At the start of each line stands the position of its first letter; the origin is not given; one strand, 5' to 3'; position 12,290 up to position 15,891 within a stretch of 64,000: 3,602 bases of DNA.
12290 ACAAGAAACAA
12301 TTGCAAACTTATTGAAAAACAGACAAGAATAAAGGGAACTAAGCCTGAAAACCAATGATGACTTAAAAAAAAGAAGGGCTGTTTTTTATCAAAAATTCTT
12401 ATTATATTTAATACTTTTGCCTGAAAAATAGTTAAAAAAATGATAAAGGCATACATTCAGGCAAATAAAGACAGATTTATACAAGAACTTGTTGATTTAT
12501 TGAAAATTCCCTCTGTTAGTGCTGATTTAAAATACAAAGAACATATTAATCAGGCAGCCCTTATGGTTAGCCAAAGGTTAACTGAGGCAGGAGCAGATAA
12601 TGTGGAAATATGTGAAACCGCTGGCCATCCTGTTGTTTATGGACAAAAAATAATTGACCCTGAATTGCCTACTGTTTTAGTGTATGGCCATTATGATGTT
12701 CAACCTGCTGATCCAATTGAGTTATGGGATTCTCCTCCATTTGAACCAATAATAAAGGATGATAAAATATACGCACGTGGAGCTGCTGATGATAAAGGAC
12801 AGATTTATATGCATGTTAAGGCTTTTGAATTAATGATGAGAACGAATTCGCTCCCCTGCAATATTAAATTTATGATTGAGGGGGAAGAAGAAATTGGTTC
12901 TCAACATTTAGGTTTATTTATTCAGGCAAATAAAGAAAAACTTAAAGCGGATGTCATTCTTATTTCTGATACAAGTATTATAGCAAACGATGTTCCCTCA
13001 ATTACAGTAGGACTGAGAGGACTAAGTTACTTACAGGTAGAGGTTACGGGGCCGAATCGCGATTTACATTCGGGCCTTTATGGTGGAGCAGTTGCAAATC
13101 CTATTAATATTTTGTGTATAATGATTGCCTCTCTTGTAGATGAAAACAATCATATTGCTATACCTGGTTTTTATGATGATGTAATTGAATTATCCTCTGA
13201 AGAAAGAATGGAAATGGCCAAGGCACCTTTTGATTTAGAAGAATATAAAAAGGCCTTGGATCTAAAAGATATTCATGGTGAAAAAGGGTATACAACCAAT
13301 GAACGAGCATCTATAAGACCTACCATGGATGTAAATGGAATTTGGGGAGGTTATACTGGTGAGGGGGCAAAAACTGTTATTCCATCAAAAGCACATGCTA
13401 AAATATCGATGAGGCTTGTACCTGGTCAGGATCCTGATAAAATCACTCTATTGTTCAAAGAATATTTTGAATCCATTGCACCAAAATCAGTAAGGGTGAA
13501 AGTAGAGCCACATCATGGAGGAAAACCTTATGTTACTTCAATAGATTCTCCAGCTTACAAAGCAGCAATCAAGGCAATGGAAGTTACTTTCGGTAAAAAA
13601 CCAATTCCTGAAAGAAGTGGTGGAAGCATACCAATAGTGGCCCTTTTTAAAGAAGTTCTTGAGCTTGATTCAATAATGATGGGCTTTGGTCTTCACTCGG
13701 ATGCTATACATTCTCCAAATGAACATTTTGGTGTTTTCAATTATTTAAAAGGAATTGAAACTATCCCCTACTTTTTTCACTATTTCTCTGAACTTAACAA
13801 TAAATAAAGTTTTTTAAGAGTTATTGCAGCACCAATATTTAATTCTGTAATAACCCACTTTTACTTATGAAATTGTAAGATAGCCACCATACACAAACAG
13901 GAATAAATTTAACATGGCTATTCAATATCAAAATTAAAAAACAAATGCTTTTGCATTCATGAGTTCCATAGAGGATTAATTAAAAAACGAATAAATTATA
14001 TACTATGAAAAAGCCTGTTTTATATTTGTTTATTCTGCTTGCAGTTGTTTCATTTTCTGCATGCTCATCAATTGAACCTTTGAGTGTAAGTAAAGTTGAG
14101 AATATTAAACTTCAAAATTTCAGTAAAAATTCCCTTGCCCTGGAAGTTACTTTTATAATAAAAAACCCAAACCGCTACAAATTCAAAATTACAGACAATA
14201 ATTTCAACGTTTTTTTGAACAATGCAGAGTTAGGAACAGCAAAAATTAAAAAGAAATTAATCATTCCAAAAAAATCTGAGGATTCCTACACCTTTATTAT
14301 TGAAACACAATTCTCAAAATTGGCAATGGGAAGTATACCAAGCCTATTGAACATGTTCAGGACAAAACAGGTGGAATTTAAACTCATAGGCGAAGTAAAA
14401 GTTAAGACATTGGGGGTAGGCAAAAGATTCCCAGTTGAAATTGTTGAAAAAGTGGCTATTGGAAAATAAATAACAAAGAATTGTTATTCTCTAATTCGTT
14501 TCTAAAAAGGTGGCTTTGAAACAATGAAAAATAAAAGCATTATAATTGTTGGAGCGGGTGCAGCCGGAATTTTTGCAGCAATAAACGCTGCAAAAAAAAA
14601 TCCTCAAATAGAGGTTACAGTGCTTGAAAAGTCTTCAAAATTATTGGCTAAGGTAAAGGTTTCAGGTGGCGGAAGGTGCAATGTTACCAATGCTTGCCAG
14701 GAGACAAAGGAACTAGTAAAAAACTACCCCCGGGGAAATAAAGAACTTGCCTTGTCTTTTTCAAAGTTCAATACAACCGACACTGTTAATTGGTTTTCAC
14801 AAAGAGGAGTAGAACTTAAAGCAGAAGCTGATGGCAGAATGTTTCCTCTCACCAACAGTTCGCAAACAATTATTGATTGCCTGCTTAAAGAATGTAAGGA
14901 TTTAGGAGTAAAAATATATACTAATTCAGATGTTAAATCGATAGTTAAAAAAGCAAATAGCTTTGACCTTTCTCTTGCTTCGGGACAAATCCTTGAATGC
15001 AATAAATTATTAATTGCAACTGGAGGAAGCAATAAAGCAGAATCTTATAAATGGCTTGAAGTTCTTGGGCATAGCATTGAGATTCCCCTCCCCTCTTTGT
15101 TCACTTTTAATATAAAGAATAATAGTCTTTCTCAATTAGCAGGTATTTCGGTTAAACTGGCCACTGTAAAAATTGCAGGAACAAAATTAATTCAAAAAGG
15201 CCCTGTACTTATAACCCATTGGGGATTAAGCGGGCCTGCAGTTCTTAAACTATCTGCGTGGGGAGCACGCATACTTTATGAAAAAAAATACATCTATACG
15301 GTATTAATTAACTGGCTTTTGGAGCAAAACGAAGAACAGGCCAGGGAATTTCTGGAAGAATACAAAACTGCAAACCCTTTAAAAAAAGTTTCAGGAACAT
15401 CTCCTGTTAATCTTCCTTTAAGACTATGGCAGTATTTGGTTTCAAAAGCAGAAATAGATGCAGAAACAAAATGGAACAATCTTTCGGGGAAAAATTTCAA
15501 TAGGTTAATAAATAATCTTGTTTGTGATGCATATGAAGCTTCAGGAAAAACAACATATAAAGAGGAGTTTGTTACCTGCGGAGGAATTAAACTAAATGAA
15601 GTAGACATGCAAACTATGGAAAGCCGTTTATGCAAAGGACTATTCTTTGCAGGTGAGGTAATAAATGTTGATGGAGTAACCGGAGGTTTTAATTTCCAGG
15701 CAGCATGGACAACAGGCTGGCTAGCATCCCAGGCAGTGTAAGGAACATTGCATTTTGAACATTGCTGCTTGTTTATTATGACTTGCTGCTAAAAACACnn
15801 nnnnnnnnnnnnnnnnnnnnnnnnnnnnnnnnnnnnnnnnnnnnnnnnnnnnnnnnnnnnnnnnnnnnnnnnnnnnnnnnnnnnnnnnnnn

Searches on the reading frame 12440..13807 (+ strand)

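Call 7: search_protein_families(library=pfam, proteins=[window:12440-13807:+], max_evalue=0.001)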
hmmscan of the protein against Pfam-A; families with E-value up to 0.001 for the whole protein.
window:12440-13807:+ (455 aa): 2 families
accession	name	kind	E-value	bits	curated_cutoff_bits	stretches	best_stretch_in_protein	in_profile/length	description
PF01546.33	Peptidase_M20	-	2.7e-32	112.8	24.6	1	80-442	1-200/206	Peptidase family M20/M25/M40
PF07687.19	M20_dimer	-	1.3e-19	70.6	21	1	198-349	7-105/107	Peptidase dimerisation domain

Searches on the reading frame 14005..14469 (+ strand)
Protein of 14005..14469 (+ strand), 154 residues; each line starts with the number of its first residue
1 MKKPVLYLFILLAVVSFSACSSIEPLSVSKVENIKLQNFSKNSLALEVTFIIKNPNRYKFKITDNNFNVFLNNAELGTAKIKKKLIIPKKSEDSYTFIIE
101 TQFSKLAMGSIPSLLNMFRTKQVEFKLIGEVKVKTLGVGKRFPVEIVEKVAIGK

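Call 7: search_protein_families(library=pfam, proteins=[window:14005-14469:+], max_evalue=0.001)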
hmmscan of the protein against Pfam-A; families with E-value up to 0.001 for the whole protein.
window:14005-14469:+ (154 aa): 1 family
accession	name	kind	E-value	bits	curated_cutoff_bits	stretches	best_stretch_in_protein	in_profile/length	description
PF03168.19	LEA_2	-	6.4e-06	27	25.4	1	52-144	4-92/98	Late embryogenesis abundant protein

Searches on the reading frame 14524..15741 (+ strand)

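Call 8: search_protein_families(library=pfam, proteins=[window:14524-15741:+], max_evalue=0.001)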
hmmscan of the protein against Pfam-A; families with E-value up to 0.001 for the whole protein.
window:14524-15741:+ (405 aa): 12 families
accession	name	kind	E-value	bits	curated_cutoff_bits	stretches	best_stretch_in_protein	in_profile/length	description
PF03486.20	HI0933_like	-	4.9e-78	262.4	50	1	5-403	2-243/244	HI0933-like protein Rossmann domain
PF22780.1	HI0933_like_1st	-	2.4e-30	106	27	1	190-350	2-165/165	HI0933-like protein barrel and H2TH domain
PF07992.20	Pyr_redox_2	-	5.7e-11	42.8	26.1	2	110-173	179-242/291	Pyridine nucleotide-disulphide oxidoreductase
PF01266.30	DAO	-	9.2e-10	39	27.9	1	6-37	2-31/353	FAD dependent oxidoreductase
PF00890.30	FAD_binding_2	-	2.3e-09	37.4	20.4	1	6-105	2-108/414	FAD binding domain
PF13738.12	Pyr_redox_3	-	1.7e-07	31.2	30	0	7-37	1-30/305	Pyridine nucleotide-disulphide oxidoreductase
PF01134.28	GIDA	-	1.3e-05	24.9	22.1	0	6-32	2-28/391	Glucose inhibited division protein A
PF00070.33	Pyr_redox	-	2e-05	25.5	22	0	6-41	2-35/82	Pyridine nucleotide-disulphide oxidoreductase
PF05834.18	Lycopene_cycl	-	7.4e-05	22.4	23.4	0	6-41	2-37/380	Lycopene cyclase protein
PF13454.12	NAD_binding_9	-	9e-05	22.9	21.8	1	7-167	1-153/155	FAD-NAD(P)-binding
PF13450.12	NAD_binding_8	-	0.00022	21.9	21.9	1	8-40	1-31/68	NAD(P)-binding Rossmann-like domain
PF01946.23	Thi4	-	0.00022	21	26.2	1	4-37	18-50/235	Thi4 family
